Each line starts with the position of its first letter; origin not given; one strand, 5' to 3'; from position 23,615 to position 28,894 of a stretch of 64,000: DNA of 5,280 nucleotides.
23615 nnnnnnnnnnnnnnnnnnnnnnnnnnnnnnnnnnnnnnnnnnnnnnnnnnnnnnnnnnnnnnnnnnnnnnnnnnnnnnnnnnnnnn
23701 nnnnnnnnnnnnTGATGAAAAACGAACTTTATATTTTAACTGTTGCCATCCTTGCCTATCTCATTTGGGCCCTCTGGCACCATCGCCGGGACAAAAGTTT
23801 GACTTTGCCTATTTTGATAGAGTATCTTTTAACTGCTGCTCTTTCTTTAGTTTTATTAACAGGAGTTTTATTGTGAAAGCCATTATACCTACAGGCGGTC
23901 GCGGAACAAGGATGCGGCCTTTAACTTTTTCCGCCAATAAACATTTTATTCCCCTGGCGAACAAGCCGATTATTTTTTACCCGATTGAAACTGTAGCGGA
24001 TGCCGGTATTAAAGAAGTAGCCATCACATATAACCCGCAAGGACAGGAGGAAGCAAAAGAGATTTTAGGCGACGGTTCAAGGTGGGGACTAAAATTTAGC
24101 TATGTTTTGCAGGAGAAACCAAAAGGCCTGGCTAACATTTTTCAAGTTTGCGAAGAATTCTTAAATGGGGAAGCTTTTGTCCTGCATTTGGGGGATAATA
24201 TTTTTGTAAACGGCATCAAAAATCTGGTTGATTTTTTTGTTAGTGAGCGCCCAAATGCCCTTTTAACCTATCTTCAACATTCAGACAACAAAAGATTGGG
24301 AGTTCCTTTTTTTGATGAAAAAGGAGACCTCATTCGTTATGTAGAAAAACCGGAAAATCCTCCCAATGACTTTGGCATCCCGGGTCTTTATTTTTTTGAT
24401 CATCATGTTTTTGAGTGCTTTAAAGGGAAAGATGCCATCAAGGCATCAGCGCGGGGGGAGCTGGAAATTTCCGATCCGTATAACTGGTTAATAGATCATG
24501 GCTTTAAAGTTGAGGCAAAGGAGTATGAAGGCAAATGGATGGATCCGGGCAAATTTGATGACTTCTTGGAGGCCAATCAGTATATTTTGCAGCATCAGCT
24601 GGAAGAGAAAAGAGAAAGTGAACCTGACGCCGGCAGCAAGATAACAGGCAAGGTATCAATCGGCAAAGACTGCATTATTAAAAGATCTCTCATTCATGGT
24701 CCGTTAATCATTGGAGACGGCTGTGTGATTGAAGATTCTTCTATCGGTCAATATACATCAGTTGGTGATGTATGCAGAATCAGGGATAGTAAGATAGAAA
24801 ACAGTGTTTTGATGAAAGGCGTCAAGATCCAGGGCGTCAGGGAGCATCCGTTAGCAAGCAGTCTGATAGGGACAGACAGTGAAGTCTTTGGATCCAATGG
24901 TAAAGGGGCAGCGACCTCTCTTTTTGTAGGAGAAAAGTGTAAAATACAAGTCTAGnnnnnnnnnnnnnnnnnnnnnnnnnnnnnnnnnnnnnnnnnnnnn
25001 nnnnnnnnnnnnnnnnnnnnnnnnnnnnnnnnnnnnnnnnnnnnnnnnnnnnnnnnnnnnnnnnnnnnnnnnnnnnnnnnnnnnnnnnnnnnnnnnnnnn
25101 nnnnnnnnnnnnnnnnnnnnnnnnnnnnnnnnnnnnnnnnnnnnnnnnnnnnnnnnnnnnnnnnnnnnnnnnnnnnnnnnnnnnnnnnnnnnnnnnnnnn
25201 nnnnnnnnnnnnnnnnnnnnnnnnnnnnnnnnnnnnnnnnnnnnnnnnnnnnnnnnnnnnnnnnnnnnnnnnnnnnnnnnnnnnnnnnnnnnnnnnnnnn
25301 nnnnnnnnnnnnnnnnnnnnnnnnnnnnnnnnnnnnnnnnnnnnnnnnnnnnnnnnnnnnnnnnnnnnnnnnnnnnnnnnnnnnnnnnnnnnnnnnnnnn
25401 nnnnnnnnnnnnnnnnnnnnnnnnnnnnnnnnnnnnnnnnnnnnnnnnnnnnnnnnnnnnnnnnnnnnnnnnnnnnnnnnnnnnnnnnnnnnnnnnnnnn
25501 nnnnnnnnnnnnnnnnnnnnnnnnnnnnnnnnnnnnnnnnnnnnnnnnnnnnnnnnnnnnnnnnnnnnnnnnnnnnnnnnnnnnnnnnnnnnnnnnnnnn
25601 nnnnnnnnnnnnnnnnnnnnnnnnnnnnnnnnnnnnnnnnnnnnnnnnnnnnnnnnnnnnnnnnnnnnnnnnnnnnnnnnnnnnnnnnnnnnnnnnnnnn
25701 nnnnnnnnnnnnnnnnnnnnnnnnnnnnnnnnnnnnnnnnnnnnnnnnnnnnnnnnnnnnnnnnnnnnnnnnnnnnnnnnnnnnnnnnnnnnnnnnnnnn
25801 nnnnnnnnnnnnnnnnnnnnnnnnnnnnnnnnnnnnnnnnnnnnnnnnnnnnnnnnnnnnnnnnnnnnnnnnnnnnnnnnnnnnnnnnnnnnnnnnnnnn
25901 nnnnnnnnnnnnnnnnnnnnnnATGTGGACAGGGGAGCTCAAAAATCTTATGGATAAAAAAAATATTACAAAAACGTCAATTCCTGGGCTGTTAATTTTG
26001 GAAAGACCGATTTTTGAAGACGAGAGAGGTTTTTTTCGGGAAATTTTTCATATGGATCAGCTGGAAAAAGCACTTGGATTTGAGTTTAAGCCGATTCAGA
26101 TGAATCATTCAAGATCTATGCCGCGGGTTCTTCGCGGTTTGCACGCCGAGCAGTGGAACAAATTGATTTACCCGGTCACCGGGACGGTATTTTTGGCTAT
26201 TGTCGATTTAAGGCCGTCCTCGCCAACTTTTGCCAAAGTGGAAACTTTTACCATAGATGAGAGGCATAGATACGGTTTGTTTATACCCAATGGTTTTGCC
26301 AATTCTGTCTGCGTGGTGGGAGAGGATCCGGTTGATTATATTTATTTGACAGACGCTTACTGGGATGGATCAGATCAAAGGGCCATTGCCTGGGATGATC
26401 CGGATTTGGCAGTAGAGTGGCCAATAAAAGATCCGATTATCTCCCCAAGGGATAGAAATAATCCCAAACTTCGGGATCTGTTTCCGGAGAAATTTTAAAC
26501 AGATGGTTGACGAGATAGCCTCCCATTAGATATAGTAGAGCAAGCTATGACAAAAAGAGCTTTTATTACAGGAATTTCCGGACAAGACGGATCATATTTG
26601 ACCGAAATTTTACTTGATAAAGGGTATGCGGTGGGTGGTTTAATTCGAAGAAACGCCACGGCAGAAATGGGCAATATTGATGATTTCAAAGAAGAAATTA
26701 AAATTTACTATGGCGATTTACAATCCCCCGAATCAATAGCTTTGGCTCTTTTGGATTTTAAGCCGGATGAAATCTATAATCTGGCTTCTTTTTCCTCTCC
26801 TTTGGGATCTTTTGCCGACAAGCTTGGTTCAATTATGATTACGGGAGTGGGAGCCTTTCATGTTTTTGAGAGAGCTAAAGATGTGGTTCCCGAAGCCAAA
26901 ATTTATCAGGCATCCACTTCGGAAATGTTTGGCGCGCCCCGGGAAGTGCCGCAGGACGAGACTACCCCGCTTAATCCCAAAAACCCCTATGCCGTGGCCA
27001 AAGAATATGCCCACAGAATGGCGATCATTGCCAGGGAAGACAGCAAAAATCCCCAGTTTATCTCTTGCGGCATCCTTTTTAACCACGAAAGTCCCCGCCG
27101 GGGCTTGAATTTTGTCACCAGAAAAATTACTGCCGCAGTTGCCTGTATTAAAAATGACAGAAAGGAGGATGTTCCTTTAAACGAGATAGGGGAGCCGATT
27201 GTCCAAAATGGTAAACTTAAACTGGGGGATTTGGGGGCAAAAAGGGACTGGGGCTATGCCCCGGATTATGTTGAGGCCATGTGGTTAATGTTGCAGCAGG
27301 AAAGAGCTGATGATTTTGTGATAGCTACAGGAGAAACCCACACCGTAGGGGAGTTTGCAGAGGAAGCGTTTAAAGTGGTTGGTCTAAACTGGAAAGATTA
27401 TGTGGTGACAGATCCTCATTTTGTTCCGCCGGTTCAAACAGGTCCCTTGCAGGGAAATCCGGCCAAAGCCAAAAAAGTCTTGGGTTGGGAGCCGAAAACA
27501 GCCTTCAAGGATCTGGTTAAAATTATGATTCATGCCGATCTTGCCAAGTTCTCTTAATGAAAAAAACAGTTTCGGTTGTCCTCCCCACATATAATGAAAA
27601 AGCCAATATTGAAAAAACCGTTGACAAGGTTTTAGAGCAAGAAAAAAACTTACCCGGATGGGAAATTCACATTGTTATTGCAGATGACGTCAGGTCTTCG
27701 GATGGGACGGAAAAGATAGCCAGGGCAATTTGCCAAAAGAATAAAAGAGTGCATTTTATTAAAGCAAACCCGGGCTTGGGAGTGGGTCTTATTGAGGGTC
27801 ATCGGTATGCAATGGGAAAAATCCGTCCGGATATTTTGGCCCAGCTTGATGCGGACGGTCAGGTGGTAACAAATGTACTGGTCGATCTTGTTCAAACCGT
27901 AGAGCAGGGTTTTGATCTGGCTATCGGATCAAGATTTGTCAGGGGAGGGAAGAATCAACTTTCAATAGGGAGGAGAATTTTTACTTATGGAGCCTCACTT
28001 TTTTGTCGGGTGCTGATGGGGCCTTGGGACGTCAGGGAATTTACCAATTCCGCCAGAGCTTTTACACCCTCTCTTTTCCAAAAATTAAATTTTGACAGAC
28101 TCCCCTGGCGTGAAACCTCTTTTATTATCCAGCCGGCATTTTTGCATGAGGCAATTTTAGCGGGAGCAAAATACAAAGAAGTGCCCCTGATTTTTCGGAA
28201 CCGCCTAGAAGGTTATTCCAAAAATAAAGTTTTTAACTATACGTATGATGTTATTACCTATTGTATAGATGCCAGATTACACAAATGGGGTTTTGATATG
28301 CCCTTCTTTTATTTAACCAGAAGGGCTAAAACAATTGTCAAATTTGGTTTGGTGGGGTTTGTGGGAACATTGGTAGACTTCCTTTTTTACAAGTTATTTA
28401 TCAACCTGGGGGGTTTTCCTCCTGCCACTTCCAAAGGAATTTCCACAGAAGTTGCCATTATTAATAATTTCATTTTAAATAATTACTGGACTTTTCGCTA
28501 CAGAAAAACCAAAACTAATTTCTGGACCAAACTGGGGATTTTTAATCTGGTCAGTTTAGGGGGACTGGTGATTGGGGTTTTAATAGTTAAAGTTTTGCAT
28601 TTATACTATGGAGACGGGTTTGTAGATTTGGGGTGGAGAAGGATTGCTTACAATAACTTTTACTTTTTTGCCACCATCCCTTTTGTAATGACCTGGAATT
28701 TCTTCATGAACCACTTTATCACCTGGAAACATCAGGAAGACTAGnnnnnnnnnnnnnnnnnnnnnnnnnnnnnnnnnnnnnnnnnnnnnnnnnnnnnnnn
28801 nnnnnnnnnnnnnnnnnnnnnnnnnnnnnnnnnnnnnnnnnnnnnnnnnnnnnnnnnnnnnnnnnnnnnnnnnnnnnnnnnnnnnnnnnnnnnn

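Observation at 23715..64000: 40-kb GT-C-dominated glycosylation island that lacks the usual Wzy, ABC or synthase pathway parts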

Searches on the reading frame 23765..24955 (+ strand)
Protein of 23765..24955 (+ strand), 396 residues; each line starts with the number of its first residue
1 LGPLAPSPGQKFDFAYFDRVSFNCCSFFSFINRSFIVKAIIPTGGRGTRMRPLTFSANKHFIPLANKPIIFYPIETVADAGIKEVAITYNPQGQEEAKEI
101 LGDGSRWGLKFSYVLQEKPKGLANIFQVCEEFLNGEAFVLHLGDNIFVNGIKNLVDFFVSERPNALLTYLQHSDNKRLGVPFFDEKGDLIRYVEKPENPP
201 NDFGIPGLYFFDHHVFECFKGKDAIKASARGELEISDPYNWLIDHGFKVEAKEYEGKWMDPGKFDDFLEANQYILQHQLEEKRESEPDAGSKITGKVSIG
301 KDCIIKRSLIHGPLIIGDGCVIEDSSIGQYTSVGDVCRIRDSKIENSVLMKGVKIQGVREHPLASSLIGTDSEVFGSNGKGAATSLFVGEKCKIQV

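Call 6: search_protein_families(library=pfam, proteins=[window:23765-24955:+], max_evalue=0.01)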
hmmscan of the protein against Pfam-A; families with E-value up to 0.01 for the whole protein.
window:23765-24955:+ (396 aa): 7 families
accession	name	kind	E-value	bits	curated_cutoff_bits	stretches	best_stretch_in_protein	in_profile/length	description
PF00483.29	NTP_transferase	-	2.9e-43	148.7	21.2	1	38-276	1-244/245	Nucleotidyl transferase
PF25084.1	LbH_EIF2B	-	1.5e-06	28.6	54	1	278-355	9-87/105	EIF2B subunit epsilon LbH domain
PF12804.13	NTP_transf_3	-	4.7e-06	27.3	27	1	39-149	1-100/160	MobA-like NTP transferase domain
PF07959.18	Fucose_pyrophosphorylase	-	2.2e-05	24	34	1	284-369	283-360/418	Fucose pyrophosphorylase domain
PF01128.25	IspD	-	0.00013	22.2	27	1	37-103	1-65/221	2-C-methyl-D-erythritol 4-phosphate cytidylyltransferase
PF00132.30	Hexapep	-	0.00079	19.5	27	0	297-323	2-29/36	Bacterial transferase hexapeptide (six repeats)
PF24894.1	Hexapep_GlmU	-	0.01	16.4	23.3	0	315-356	20-61/104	GlmU-like, C-terminal hexapeptide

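Call 31: search_protein_families(library=ncbifam, proteins=[window:23765-24955:+], max_evalue=0.001)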
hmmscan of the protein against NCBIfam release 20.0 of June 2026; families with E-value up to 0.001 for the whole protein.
window:23765-24955:+ (396 aa): 32 families (the best 25 are shown)
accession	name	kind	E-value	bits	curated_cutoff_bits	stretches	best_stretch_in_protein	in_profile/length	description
TIGR01208.1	rmlA_long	equivalog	1.7e-102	343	320.25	1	38-395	1-352/353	glucose-1-phosphate thymidylyltransferase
TIGR03992.1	Arch_glmU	subfamily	1.2e-54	185.7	292.1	1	38-357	2-312/393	bifunctional sugar-1-phosphate nucleotidylyltransferase/acetyltransferase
TIGR01207.1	rmlA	equivalog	1.1e-52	178.9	360.65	1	38-275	1-237/286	glucose-1-phosphate thymidylyltransferase RfbA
NF012024.0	PRK15480.1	equivalog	9.7e-48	162.8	588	1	38-276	5-242/292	glucose-1-phosphate thymidylyltransferase RfbA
NF041173.1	Sug_nt_acttase_Thmprot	equivalog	1.7e-39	135.9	600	1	38-356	2-311/405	bifunctional sugar-1-phosphate nucleotidylyltransferase/acetyltransferase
NF041313.1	UDPGP_AglF_Halo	equivalog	5.7e-33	114.3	400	1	38-272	2-232/234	UTP--glucose-1-phosphate uridylyltransferase AglF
NF052502.1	man1P_GTase_Rv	exception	1.1e-31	109.9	440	1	38-369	2-319/352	mannose-1-phosphate guanylyltransferase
TIGR01099.1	galU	equivalog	1e-21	77.7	326.8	2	36-88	1-53/261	UTP--glucose-1-phosphate uridylyltransferase GalU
NF003670.0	PRK05293.1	equivalog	2.5e-18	66.2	470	1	39-355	7-335/382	glucose-1-phosphate adenylyltransferase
NF045761.1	NAMPUrTaseMurU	equivalog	1.1e-16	61.4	250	1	38-267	2-220/226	N-acetylmuramate alpha-1-phosphate uridylyltransferase MurU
TIGR02091.1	glgC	equivalog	4.3e-15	55.6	424.9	1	135-356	113-340/364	glucose-1-phosphate adenylyltransferase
NF010934.1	PRK14354.1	equivalog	1.7e-12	46.6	450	1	39-355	2-322/447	bifunctional UDP-N-acetylglucosamine diphosphorylase/glucosamine-1-phosphate N-acetyltransferase GlmU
TIGR01173.1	glmU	equivalog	2.3e-12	46.5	366.85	2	38-196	2-153/452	bifunctional UDP-N-acetylglucosamine diphosphorylase/glucosamine-1-phosphate N-acetyltransferase GlmU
NF010935.0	PRK14355.1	equivalog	1.8e-11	43.4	718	2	37-157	4-120/459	bifunctional UDP-N-acetylglucosamine diphosphorylase/glucosamine-1-phosphate N-acetyltransferase GlmU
NF009928.0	PRK13389.1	equivalog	7.5e-10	38.4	548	1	36-87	8-59/302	UTP--glucose-1-phosphate uridylyltransferase GalU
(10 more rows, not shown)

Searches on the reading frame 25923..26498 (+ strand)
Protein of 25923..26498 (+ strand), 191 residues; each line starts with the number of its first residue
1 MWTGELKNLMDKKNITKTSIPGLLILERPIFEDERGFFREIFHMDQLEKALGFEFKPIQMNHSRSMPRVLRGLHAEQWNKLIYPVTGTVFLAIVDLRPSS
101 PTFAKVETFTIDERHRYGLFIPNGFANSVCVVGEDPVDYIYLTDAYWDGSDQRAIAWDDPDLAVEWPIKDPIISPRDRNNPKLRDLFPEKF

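Call 6: search_protein_families(library=pfam, proteins=[window:25923-26498:+], max_evalue=0.01)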
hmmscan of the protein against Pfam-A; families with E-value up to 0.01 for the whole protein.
window:25923-26498:+ (191 aa): 1 family
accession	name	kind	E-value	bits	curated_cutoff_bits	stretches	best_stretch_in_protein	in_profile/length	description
PF00908.23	dTDP_sugar_isom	-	1.2e-45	155.6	27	1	17-185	1-168/168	dTDP-4-dehydrorhamnose 3,5-epimerase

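Call 93: search_protein_families(library=ncbifam, proteins=[window:25923-26498:+], max_evalue=0.00001)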
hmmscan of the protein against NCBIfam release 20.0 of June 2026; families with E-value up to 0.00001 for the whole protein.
window:25923-26498:+ (191 aa): 1 family
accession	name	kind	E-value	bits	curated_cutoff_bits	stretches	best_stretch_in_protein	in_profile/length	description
TIGR01221.1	rmlC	equivalog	2.8e-41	141.3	155.75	1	14-185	1-174/176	dTDP-4-dehydrorhamnose 3,5-epimerase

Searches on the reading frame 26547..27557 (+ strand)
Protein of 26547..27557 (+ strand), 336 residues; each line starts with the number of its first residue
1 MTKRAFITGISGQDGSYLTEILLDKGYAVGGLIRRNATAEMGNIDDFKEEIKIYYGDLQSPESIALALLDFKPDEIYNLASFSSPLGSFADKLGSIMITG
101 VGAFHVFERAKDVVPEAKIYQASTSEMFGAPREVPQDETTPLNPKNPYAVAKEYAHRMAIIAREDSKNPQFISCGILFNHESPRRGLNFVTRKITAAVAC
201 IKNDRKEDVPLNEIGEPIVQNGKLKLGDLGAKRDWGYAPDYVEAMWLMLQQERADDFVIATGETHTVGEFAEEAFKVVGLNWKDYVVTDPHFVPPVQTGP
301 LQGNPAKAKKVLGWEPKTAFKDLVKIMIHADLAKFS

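Call 6: search_protein_families(library=pfam, proteins=[window:26547-27557:+], max_evalue=0.01)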
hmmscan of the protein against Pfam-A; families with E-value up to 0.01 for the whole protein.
window:26547-27557:+ (336 aa): 3 families
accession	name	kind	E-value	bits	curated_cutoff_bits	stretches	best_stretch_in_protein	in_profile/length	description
PF16363.11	GDP_Man_Dehyd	-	6.5e-95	318.8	27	1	6-327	1-332/332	GDP-mannose 4,6 dehydratase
PF01370.27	Epimerase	-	2.4e-47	161.8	20.9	1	6-259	2-239/240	NAD dependent epimerase/dehydratase family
PF04321.23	RmlD_sub_bind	-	1.6e-05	24.6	27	1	6-153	4-130/287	RmlD substrate binding domain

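Call 93: search_protein_families(library=ncbifam, proteins=[window:26547-27557:+], max_evalue=0.00001)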
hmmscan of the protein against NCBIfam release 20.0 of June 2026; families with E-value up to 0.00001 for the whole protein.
window:26547-27557:+ (336 aa): 5 families
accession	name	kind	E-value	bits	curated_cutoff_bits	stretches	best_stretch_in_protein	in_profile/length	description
TIGR01472.1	gmd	equivalog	1.9e-93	313.4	415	1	3-333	1-340/342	GDP-mannose 4,6-dehydratase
TIGR04180.1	EDH_00030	hypoth_equivalog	3.1e-24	85.6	475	1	6-318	2-296/297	NAD-dependent 4,6-dehydratase LegB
TIGR01181.1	dTDP_gluc_dehyt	equivalog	3.2e-11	42.9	365.1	1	7-156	4-159/321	dTDP-glucose 4,6-dehydratase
TIGR02622.1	CDP_4_6_dhtase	equivalog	1.8e-10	40.5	278.45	1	3-152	5-158/352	CDP-glucose 4,6-dehydratase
TIGR01179.1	galE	equivalog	2.6e-09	36.4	262.3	1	6-158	3-155/332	UDP-glucose 4-epimerase GalE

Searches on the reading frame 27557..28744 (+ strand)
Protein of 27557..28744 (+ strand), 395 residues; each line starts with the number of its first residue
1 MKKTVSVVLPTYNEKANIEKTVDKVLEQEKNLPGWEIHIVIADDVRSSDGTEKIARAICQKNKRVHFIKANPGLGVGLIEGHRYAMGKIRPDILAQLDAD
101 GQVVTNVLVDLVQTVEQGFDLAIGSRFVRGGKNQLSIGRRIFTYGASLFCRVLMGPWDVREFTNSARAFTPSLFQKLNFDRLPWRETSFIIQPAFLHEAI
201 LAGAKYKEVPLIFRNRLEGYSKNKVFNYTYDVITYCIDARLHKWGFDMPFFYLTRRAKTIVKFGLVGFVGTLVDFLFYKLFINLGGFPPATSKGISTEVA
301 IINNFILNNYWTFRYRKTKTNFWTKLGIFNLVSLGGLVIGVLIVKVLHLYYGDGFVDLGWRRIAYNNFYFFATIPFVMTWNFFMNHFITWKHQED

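Call 6: search_protein_families(library=pfam, proteins=[window:27557-28744:+], max_evalue=0.01)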
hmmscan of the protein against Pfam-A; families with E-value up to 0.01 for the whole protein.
window:27557-28744:+ (395 aa): 3 families
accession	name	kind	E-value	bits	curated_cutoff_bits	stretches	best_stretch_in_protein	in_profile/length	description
PF00535.33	Glycos_transf_2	-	4.5e-22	79.2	23.3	1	6-139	1-128/168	Glycosyl transferase family 2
PF04138.20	GtrA_DPMS_TM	-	2.6e-20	73.2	26.1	1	262-390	1-117/117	GtrA/DPMS, transmembrane domain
PF13641.12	Glyco_tranf_2_3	-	9.9e-06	26.2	27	1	5-128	3-125/230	Glycosyltransferase like family 2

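Call 31: search_protein_families(library=ncbifam, proteins=[window:27557-28744:+], max_evalue=0.001)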
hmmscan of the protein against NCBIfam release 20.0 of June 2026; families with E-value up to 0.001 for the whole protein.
window:27557-28744:+ (395 aa): 17 families
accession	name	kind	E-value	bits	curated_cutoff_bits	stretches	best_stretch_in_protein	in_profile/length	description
NF047588.1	GlcsyltransPgfSStrep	equivalog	3.3e-12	46.3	500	1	5-143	3-138/308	glycosyltransferase PgfS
NF050050.1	ProtGlycPglI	equivalog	1.5e-11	44.2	500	1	4-129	3-122/306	GalNAc(5)-diNAcBac-PP-undecaprenol beta-1,3-glucosyltransferase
TIGR04182.1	glyco_TIGR04182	equivalog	6e-10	39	325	1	5-229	2-207/293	S-layer glycoprotein N-glycosyltransferase AglJ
NF047683.1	TeichurnBiosyTuaG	equivalog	8.9e-10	38.6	400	1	2-105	5-101/252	teichuronic acid biosynthesis protein TuaG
TIGR03937.1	PgaC_IcaA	equivalog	9.3e-10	38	422.3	1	3-118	45-153/407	poly-beta-1,6-N-acetyl-D-glucosamine synthase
NF058614.1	PPMAGASynPpgS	equivalog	3.5e-08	33.1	370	1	5-141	2-130/226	polyprenyl-phospho-N-acetylgalactosaminyl synthase PpgS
NF045692.1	OglycostaseCruG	equivalog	1.9e-07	30.4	600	1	4-127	42-166/386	2'-O-glycosyltransferase CruG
NF007986.1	PRK10714.1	equivalog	2.9e-07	29.8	529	1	3-126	6-126/316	undecaprenyl-phosphate 4-deoxy-4-formamido-L-arabinose transferase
TIGR04283.1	glyco_like_mftF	equivalog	4e-07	29.8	182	1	5-116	1-98/221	TIGR04283 family arsenosugar biosynthesis glycosyltransferase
TIGR03469.1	HpnB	hypoth_equivalog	4.7e-07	29.2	379.25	1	4-72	45-112/386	hopene-associated glycosyltransferase HpnB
NF041391.1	DPhHxTase_Halo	equivalog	5.3e-07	28.8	375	1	11-217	3-187/213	dolichyl-phosphate hexose transferase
NF010496.0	PRK13915.1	equivalog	1.8e-06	27.2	262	1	2-106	30-132/307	glucosyl-3-phosphoglycerate synthase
NF038299.1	EPS_HpsN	equivalog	4.3e-05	22.6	425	1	4-116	2-107/317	hormogonium polysaccharide biosynthesis glycosyltransferase HpsN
NF007482.0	PRK10073.1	equivalog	7e-05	22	423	1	3-116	6-111/334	glycosyltransferase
NF041875.1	EPS_EpsD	equivalog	0.00073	19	370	1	5-108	1-97/325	exopolysaccharide biosynthesis glycosyltransferase EpsD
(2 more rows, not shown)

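Call 52: search_solved_structures(query=window:27557-28744:+, max_evalue=0.001)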
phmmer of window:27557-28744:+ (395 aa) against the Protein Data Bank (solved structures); distinct sequences matched with E-value up to 0.001: 7.
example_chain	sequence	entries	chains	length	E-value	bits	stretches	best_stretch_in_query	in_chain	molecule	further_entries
5mlz_A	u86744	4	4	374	1e-27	100.5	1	4-352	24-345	Dolichol monophosphate mannose synthase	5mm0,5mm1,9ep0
9bhc_C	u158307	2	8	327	6.4e-05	25.4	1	3-124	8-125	Undecaprenyl-phosphate 4-deoxy-4-formamido-L-arabinose transferase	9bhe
5ekp_C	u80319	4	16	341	7.7e-05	25.1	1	5-134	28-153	Uncharacterized glycosyltransferase sll0501 | Glycosyltransferase sll0501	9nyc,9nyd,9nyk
5eke_A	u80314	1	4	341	7.9e-05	25.1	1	5-134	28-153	Uncharacterized glycosyltransferase sll0501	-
8vxh_A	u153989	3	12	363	8.3e-05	25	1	3-124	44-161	Undecaprenyl-phosphate 4-deoxy-4-formamido-L-arabinose transferase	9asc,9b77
9nye_A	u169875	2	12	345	8.4e-05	25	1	5-134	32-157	Glycosyltransferase sll0501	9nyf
9hwj_A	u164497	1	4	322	9.6e-05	24.8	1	3-122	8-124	Undecaprenyl-phosphate 4-deoxy-4-formamido-L-arabinose transferase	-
